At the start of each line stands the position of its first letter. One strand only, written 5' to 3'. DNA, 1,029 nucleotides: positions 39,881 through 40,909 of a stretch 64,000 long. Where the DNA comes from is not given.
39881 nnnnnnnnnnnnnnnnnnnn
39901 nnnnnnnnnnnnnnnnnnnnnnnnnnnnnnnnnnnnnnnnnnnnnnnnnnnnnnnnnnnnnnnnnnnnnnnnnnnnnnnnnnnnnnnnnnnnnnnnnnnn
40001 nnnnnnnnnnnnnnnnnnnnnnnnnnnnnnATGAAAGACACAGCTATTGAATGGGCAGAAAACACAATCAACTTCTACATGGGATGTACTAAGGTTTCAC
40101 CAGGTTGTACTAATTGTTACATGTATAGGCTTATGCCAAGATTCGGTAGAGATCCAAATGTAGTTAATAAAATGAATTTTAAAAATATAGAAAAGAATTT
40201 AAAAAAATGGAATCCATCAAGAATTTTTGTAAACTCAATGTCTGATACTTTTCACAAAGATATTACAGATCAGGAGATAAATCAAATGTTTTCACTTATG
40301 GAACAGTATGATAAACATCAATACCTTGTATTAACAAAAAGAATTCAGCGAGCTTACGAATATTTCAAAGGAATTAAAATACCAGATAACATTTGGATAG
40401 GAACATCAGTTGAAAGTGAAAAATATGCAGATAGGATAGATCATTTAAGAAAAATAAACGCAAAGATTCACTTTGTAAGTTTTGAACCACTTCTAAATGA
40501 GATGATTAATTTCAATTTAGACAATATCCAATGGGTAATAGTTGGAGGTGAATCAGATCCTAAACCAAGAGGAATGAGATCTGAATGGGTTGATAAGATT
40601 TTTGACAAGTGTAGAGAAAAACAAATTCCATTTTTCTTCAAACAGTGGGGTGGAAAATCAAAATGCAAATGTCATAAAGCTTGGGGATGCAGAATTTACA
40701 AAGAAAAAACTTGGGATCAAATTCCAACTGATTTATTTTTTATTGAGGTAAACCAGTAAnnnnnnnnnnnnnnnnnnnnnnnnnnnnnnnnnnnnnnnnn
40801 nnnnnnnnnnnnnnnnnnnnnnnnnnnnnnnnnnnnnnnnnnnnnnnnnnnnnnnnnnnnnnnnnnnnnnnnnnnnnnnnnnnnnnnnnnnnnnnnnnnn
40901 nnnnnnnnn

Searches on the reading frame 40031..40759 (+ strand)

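Call 45: search_protein_families(library=pfam, proteins=[window:40031-40759:+], max_evalue=0.01)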
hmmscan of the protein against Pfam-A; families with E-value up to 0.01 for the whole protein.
window:40031-40759:+ (242 aa): 2 families
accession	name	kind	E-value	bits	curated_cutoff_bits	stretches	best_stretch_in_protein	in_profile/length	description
PF07505.17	DUF5131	-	1.6e-76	257.4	28.9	1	4-232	2-243/243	Protein of unknown function (DUF5131)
PF17338.8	GP88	-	6.8e-05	23.3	24.4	1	42-154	76-189/230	Gene product 88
